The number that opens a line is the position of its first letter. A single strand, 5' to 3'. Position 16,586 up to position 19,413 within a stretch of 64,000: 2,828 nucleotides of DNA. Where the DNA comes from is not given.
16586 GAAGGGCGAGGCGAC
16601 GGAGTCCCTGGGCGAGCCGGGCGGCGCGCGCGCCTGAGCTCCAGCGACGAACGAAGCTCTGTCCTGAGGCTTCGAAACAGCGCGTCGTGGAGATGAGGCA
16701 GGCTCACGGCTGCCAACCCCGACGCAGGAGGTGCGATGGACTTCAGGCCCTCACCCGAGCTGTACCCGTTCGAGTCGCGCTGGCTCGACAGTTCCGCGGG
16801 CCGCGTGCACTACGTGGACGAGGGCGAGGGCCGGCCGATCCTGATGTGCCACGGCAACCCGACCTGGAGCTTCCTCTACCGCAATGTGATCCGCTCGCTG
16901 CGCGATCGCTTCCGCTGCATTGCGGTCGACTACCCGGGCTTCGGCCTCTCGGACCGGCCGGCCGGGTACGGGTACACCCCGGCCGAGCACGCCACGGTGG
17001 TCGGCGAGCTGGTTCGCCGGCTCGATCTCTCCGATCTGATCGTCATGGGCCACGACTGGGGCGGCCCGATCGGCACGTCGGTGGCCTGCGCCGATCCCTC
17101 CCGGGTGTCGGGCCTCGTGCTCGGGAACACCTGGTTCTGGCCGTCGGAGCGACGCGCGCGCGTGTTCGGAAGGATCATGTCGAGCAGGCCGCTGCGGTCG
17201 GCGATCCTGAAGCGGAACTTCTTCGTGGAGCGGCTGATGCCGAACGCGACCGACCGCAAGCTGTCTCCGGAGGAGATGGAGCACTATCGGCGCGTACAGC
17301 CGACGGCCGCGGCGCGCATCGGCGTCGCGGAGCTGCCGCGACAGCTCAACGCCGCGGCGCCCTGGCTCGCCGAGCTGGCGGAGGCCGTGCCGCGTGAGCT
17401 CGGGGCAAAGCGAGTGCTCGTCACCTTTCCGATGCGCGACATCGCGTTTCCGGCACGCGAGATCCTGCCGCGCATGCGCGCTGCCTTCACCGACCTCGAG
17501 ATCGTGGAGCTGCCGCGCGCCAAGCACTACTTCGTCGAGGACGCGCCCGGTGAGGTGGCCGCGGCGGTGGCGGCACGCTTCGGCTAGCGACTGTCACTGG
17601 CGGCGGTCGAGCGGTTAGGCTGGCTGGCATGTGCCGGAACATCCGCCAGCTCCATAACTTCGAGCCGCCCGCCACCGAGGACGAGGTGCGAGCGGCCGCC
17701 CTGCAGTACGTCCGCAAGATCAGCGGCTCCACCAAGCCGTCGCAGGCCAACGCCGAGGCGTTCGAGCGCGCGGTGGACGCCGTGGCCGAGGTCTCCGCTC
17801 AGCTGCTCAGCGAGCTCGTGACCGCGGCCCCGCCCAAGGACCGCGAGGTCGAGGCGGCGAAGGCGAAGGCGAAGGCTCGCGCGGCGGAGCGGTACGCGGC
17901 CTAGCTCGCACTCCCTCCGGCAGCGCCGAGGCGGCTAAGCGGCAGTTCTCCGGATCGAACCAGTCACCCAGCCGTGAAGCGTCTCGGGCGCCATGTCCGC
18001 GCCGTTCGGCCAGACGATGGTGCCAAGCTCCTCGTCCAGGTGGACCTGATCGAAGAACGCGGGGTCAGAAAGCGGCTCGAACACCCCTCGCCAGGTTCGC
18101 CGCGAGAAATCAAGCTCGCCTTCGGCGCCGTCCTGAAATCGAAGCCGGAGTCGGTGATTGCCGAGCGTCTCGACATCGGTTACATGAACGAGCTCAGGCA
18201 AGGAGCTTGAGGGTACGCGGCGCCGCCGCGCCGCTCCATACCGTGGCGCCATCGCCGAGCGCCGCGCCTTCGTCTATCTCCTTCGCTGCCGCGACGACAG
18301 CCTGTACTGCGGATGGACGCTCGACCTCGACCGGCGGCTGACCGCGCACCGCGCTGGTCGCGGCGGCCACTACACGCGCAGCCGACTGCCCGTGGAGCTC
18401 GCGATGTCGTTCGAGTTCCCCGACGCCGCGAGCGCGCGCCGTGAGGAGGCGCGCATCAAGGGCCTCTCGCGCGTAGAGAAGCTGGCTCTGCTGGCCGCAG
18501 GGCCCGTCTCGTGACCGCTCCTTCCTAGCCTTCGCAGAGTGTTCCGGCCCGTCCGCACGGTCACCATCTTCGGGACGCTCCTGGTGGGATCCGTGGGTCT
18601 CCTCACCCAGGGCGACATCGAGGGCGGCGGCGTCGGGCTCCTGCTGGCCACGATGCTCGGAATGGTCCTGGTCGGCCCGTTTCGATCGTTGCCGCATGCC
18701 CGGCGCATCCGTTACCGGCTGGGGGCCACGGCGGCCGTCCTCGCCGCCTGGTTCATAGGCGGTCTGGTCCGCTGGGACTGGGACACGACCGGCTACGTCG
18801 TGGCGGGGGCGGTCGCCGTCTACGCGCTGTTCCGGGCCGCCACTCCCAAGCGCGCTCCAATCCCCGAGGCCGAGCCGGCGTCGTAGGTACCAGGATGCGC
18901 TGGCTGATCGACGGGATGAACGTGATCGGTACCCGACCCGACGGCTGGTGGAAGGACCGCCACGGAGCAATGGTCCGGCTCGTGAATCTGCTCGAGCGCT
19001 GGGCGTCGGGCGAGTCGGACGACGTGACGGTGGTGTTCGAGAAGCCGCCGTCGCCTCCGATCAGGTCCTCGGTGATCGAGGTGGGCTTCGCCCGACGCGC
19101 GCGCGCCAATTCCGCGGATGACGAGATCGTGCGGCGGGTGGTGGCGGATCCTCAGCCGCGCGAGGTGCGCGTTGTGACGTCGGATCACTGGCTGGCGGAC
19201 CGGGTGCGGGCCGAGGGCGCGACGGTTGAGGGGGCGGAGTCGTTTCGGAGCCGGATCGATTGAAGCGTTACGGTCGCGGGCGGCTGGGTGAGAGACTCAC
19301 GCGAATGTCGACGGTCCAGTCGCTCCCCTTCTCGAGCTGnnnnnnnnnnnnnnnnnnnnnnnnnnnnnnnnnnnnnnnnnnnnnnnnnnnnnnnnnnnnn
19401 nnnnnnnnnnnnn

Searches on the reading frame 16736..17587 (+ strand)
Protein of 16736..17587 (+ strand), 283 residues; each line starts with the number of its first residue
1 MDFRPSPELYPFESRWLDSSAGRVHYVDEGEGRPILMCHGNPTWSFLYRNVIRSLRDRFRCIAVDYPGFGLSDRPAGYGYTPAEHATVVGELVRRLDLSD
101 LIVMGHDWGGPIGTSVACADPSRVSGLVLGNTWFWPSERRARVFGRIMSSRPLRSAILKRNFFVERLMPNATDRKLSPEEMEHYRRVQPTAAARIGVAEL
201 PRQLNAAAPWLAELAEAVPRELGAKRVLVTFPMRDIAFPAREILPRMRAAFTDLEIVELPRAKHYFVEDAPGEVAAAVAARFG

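Call 46: search_protein_families(library=pfam, proteins=[window:16736-17587:+], max_evalue=0.0001)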
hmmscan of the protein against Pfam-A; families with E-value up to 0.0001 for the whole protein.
window:16736-17587:+ (283 aa): 4 families
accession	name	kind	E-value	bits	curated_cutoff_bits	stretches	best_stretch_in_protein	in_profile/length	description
PF00561.26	Abhydrolase_1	-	3.5e-24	86.3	25.8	1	34-134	2-106/245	alpha/beta hydrolase fold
PF12697.13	Abhydrolase_6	-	6.6e-20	73.1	26.3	1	35-277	1-217/217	Alpha/beta hydrolase family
PF12146.15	Hydrolase_4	-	5e-08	33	27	1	35-148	7-126/239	Serine aminopeptidase, S33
PF06342.18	DUF1057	-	7.9e-05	22.3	21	1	58-147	62-150/297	Alpha/beta hydrolase of unknown function (DUF1057)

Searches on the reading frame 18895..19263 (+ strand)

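Call 46: search_protein_families(library=pfam, proteins=[window:18895-19263:+], max_evalue=0.0001)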
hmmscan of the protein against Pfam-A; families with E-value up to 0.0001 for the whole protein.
window:18895-19263:+ (122 aa): 1 family
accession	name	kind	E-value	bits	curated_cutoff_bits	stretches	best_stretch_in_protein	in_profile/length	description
PF05991.17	NYN_YacP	-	1e-09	39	24.6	1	4-121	2-127/166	YacP-like NYN domain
